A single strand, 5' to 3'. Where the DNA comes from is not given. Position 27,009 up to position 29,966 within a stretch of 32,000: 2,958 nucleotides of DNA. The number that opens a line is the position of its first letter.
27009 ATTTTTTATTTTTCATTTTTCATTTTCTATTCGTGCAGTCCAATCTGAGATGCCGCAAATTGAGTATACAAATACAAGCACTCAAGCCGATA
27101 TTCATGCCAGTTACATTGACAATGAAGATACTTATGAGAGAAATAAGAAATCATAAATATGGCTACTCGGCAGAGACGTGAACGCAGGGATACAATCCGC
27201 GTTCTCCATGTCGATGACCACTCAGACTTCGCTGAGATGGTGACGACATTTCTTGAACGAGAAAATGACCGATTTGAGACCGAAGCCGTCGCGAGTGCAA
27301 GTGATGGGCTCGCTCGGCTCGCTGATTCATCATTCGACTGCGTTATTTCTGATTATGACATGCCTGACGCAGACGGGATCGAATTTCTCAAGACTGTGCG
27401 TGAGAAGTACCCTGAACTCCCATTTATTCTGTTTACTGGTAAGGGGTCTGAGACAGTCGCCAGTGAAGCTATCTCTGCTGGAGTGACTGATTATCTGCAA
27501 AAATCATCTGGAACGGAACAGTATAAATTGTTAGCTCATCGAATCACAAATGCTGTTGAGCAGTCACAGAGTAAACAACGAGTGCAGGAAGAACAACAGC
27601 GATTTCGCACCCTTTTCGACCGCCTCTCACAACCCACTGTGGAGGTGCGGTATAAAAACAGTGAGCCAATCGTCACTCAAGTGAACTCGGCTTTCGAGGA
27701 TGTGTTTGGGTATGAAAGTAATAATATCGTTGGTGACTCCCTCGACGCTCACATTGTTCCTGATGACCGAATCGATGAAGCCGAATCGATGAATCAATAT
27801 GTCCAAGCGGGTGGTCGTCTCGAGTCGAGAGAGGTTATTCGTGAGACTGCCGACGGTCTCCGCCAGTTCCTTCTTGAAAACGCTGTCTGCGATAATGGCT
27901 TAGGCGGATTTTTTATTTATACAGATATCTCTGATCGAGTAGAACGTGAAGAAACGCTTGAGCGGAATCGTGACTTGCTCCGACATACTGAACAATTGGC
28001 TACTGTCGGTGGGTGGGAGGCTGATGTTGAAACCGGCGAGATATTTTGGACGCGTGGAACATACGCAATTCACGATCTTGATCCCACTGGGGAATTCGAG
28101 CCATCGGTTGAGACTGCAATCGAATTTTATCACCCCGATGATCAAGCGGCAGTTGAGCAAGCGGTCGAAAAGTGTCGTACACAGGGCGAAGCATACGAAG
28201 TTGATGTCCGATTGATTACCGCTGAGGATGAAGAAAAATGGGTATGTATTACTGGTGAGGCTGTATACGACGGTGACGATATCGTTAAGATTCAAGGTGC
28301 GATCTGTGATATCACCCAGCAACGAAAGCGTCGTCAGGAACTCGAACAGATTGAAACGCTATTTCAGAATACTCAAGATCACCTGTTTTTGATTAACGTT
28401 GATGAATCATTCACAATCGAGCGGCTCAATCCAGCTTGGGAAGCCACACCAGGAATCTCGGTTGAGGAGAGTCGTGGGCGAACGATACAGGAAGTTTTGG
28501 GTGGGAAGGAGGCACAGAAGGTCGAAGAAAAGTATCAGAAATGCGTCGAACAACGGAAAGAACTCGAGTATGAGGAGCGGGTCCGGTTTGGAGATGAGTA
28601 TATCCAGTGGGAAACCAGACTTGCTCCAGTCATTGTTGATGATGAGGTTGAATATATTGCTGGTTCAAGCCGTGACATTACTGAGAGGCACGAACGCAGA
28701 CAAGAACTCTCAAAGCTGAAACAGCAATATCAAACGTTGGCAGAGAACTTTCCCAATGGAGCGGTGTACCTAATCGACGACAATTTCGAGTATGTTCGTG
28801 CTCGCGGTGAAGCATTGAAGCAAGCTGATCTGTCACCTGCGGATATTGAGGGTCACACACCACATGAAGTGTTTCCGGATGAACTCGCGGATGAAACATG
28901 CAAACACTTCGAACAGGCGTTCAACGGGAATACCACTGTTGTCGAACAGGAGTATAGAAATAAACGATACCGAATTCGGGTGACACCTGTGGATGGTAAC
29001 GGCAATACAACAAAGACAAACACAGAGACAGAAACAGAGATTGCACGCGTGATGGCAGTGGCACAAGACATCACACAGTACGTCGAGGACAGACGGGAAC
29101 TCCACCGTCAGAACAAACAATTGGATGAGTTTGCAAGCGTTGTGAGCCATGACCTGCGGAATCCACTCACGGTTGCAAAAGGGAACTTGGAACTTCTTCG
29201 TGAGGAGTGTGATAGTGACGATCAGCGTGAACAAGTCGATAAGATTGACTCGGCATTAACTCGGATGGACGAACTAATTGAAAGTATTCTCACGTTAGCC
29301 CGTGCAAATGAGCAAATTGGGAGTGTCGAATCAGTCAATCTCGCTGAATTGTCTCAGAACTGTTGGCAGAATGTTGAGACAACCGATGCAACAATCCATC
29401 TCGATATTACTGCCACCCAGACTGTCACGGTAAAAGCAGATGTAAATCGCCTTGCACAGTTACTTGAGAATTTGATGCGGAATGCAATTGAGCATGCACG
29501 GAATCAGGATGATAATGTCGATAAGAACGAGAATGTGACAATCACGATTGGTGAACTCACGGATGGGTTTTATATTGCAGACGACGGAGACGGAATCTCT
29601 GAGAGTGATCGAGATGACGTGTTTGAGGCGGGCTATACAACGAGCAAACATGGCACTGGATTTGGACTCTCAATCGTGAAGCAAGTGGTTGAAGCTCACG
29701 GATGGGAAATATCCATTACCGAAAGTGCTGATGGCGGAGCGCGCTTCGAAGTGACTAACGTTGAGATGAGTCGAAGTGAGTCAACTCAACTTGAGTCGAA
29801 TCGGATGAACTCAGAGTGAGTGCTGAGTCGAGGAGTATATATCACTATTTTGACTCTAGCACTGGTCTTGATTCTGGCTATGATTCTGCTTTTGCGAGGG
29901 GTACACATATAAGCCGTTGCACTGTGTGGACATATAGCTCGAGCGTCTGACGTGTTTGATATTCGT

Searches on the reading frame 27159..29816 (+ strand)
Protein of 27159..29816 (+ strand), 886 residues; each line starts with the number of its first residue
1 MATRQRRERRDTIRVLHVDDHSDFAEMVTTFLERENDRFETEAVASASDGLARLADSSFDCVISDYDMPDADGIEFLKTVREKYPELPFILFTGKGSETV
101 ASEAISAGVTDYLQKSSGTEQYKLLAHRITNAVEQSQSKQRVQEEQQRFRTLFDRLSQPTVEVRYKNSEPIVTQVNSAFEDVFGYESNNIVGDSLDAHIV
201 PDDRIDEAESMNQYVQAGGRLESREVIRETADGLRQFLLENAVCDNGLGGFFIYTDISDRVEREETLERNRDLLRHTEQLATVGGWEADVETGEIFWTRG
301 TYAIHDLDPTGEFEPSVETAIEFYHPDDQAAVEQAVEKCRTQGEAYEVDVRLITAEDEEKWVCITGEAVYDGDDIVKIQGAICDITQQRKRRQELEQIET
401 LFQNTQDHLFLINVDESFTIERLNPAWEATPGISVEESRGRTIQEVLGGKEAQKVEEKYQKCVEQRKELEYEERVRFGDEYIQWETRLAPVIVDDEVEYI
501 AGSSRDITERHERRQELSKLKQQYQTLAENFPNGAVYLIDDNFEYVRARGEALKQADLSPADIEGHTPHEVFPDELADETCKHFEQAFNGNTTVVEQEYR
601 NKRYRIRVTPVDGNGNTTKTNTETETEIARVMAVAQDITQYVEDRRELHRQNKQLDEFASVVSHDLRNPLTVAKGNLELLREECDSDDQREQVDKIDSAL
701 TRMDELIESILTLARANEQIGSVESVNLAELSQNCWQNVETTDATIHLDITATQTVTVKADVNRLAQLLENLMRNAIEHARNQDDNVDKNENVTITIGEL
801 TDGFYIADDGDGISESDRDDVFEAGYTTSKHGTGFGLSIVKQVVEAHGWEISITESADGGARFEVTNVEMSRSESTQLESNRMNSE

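Call 23: search_protein_families(library=pfam, proteins=[window:27159-29816:+], max_evalue=0.01)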
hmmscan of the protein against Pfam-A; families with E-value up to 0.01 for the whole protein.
window:27159-29816:+ (886 aa): 9 families
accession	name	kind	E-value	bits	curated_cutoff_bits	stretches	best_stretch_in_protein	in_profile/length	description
PF08448.16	PAS_4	-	1e-25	90.5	23.1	2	410-512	9-110/110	PAS fold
PF08447.18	PAS_3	-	1.2e-24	86.9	25.6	2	295-380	2-87/89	PAS fold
PF00072.30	Response_reg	-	9.4e-23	81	30.2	1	15-121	1-105/111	Response regulator receiver domain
PF02518.31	HATPase_c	-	3.2e-20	73.1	26.4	1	761-866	2-106/111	Histidine kinase-, DNA gyrase B-, and HSP90-like ATPase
PF00512.31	HisKA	-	7.9e-19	67.9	26.9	1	655-718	2-65/66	His Kinase A (phospho-acceptor) domain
PF13426.13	PAS_9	-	4.9e-17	62.5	27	2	410-509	4-103/103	PAS domain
PF00989.32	PAS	-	1.4e-11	44.8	22.6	1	170-242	21-94/113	PAS fold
PF13188.13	PAS_8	-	6.2e-10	39.1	21.8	1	147-202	1-49/65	PAS domain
PF14501.12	HATPase_c_5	-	0.0032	17.8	22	0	765-854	6-89/102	GHKL domain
